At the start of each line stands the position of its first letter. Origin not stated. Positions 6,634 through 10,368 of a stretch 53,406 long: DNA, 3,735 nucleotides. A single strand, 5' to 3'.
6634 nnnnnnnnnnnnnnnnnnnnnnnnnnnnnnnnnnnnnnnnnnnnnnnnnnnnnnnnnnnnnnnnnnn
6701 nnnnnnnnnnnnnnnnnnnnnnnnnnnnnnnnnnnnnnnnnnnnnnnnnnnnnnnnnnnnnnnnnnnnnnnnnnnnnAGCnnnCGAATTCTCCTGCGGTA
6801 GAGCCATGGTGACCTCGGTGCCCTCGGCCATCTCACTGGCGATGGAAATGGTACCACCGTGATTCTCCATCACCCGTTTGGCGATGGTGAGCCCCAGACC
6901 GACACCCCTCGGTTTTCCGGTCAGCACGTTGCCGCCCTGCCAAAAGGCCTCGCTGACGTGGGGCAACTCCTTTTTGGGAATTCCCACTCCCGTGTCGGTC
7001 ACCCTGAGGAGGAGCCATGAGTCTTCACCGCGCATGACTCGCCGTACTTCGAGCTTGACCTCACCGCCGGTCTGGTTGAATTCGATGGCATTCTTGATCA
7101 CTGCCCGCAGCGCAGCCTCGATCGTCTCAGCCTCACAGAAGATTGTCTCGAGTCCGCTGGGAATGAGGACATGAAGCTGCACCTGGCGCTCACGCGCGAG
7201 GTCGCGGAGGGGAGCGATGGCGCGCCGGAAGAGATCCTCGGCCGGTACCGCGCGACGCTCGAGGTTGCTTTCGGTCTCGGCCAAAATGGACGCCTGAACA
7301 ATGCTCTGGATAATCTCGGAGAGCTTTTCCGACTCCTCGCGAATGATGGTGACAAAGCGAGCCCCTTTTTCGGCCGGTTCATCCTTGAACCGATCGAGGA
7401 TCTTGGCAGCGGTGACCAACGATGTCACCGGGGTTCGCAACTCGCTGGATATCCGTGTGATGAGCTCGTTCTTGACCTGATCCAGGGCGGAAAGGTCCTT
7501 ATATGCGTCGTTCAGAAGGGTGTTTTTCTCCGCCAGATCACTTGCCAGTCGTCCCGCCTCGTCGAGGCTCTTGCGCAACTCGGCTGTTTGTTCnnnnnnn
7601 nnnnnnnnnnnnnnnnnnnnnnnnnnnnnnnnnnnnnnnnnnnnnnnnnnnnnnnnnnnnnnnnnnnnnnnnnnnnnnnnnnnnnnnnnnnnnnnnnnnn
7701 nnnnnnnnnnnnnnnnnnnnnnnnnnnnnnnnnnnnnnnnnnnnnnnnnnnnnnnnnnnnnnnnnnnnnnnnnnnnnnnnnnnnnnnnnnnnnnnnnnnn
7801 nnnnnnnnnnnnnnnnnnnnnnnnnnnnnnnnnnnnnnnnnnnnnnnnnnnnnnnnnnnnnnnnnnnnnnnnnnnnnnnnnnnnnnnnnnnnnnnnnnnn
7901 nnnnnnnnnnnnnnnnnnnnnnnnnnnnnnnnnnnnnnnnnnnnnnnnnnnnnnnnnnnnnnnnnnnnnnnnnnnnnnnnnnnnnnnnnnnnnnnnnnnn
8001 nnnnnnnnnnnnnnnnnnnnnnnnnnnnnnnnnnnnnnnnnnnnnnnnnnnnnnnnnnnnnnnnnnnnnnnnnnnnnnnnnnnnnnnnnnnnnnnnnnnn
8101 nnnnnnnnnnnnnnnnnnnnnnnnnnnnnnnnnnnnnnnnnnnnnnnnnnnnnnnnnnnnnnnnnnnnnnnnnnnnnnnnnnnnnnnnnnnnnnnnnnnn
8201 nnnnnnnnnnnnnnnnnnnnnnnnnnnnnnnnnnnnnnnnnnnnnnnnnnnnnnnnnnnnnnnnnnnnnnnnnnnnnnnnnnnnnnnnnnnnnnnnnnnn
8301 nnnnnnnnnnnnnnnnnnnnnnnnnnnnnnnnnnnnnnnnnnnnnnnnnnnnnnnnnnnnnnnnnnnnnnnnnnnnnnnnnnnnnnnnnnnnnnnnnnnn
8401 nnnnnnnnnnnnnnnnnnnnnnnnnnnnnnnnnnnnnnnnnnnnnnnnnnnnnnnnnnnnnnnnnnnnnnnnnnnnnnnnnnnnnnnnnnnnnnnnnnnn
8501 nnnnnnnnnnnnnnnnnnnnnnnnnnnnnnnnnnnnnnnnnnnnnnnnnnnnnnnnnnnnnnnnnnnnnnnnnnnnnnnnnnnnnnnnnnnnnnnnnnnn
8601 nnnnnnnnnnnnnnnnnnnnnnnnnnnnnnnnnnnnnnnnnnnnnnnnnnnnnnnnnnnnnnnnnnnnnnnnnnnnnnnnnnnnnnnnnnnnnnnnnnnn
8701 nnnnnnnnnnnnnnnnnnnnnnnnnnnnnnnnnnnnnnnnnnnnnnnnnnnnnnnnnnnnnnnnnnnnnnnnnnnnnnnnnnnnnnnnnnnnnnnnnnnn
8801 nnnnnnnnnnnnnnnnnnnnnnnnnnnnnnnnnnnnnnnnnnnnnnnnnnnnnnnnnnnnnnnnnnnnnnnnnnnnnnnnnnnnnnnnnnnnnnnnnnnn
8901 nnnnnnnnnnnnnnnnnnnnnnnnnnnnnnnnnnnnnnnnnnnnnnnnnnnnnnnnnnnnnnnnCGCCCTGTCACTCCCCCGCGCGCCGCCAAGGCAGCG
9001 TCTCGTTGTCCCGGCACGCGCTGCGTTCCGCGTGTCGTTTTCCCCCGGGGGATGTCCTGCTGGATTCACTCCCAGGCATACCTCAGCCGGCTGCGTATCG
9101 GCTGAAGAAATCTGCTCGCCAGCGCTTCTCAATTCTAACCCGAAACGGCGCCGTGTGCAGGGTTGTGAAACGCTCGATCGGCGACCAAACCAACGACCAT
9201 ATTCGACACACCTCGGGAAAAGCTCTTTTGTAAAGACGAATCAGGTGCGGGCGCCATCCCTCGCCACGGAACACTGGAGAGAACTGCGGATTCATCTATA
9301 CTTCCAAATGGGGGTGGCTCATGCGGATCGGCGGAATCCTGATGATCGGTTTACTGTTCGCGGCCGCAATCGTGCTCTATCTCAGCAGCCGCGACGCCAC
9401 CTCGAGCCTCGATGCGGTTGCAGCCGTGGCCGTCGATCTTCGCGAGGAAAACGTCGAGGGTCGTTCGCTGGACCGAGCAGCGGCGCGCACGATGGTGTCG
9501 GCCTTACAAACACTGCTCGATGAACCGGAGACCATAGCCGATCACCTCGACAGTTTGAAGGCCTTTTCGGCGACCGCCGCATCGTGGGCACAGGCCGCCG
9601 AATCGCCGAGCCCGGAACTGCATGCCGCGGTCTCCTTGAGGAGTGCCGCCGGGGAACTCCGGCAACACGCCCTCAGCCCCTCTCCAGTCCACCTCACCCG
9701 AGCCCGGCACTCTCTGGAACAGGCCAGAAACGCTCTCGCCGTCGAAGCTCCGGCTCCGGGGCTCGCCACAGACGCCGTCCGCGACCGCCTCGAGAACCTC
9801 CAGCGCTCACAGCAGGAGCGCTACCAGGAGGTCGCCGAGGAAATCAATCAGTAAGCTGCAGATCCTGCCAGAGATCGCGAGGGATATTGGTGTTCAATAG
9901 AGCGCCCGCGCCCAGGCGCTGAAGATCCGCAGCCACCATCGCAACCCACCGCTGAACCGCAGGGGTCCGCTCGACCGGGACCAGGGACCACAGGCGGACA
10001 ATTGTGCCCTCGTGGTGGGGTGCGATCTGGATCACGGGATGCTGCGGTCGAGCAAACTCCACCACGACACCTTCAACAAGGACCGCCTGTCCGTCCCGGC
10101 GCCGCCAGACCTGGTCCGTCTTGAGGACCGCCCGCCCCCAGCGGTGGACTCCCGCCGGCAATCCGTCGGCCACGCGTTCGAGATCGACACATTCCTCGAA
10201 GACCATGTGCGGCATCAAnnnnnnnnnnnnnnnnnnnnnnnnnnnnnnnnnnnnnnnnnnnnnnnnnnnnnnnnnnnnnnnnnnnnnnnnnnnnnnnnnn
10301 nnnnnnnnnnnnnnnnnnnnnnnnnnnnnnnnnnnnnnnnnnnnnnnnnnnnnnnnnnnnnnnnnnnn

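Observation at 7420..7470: The kinase H-box lacks its phospho-acceptor histidine (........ instead of SHELRTP)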

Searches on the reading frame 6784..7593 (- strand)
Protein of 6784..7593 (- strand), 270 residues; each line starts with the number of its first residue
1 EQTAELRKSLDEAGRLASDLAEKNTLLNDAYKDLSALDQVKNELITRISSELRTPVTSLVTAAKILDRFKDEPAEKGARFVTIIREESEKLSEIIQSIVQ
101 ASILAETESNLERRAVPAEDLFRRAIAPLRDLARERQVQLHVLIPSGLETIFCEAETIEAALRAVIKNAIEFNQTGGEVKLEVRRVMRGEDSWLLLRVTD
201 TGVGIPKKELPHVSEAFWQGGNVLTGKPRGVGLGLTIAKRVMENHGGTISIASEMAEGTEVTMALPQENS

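Call 7: search_solved_structures(query=window:6784-7593:-, show_alignments=5, max_evalue=1e-10)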
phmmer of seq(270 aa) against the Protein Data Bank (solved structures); distinct sequences matched with E-value up to 1e-10: 22.
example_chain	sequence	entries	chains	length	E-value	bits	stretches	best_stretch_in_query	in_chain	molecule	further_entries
7z8n_A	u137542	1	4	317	9.4e-24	87.5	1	22-265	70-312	Histidine kinase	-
6rh7_A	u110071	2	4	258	2e-23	86.5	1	32-268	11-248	Sensor histidine kinase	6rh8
5uht_A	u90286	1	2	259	3.6e-23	85.6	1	32-268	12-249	Sensor histidine kinase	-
3dge_A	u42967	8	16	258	3.8e-23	85.5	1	32-268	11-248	Sensor protein | Histidine kinase | Sensor histidine kinase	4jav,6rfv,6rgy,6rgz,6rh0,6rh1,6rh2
2c2a_A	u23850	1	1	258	3.8e-23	85.5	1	32-268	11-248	SENSOR HISTIDINE KINASE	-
4jas_A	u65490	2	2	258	1.7e-22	83.5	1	32-268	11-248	Histidine kinase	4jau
6azr_A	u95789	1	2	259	1.8e-22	83.3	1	32-268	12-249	Sensor histidine kinase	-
4i5s_A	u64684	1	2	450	1.7e-20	76.9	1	38-269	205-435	Putative histidine kinase CovS; VicK-like protein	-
6paj_A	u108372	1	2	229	1.3e-19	74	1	37-267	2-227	Sensor protein SrrB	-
4q20_A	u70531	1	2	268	5.1e-19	72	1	27-267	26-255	Sensor protein DivL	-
8u4x_A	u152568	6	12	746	1.7e-18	70.3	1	23-266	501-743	histidine kinase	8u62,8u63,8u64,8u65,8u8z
4u7n_A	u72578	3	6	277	1e-16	64.5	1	35-268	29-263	Histidine protein kinase sensor protein | Histidine kinase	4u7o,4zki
5c93_A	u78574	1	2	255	1.1e-16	64.4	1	36-268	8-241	Histidine kinase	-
3d36_A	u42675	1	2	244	1.5e-16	64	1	43-268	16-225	Sporulation kinase B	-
3sl2_A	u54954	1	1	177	4.1e-16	62.5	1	131-268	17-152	Sensor histidine kinase yycG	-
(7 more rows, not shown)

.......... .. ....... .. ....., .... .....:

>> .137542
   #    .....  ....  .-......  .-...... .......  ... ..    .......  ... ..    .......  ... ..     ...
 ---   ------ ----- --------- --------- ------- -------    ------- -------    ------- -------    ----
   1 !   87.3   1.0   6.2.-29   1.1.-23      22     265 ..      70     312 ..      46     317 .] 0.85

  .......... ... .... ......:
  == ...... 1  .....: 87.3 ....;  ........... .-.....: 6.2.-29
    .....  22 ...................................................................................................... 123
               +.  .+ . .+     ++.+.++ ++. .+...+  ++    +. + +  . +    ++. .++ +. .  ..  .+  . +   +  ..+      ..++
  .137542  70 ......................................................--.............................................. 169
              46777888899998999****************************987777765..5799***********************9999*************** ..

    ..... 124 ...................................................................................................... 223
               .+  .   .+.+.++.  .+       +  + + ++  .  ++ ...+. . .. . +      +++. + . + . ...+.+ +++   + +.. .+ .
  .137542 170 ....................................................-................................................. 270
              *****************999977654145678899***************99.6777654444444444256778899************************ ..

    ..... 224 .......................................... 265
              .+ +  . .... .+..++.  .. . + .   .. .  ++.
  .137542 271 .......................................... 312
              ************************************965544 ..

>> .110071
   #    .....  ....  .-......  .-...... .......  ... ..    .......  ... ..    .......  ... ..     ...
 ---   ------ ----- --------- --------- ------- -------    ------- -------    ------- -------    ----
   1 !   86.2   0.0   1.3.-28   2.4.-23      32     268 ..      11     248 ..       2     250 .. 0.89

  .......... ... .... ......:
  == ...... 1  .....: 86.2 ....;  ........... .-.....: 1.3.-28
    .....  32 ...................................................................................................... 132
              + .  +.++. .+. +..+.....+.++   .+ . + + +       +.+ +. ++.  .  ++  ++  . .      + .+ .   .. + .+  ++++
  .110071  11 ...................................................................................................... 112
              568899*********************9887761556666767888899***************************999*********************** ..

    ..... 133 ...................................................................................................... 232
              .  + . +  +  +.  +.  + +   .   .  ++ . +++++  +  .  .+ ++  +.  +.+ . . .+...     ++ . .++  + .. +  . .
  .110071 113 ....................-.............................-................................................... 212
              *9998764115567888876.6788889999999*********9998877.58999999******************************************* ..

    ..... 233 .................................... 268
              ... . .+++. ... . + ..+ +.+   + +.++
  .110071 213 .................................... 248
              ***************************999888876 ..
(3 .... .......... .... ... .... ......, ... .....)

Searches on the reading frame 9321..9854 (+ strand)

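Call 12: search_protein_families(library=pfam, proteins=[window:9321-9854:+], max_evalue=0.01)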
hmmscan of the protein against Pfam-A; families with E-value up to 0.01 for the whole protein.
window:9321-9854:+ (177 aa): 0 families

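Call 18: search_protein_families(library=pfam, proteins=[window:9321-9854:+], max_evalue=5)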
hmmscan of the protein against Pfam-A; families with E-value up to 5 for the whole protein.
window:9321-9854:+ (177 aa): 3 families
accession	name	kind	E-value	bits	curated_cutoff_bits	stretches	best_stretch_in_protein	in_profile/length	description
PF03036.21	Perilipin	-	0.014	14.9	33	1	41-148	296-395/403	Perilipin family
PF02734.22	Dak2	-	0.19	12.1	27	1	21-102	64-142/174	DAK2 domain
PF02038.21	ATP1G1_PLM_MAT8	-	0.38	10.6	26.9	1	2-24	14-36/48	ATP1G1/PLM/MAT8 family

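Call 49: search_protein_families(library=pfam, proteins=[window:9321-9854:+], max_evalue=0.1)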
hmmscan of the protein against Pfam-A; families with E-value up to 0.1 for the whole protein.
window:9321-9854:+ (177 aa): 1 family
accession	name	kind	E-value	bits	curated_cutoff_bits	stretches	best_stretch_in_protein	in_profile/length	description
PF03036.21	Perilipin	-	0.014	14.9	33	1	41-148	296-395/403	Perilipin family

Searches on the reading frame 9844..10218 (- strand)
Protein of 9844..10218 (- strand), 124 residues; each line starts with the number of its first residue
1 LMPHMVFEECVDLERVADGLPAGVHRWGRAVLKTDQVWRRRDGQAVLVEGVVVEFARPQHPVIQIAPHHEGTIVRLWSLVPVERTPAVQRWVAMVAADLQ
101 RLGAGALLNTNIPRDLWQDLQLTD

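Call 49: search_protein_families(library=pfam, proteins=[window:9844-10218:-], max_evalue=0.1)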
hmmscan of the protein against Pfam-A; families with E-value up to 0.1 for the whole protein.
window:9844-10218:- (124 aa): 1 family
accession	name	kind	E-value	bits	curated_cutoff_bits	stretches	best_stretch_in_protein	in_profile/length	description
PF22220.1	QSOX_pErv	-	0.035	15.4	27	1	74-109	17-52/89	Quiescin sulphydryl oxidase pseudo-Erv domain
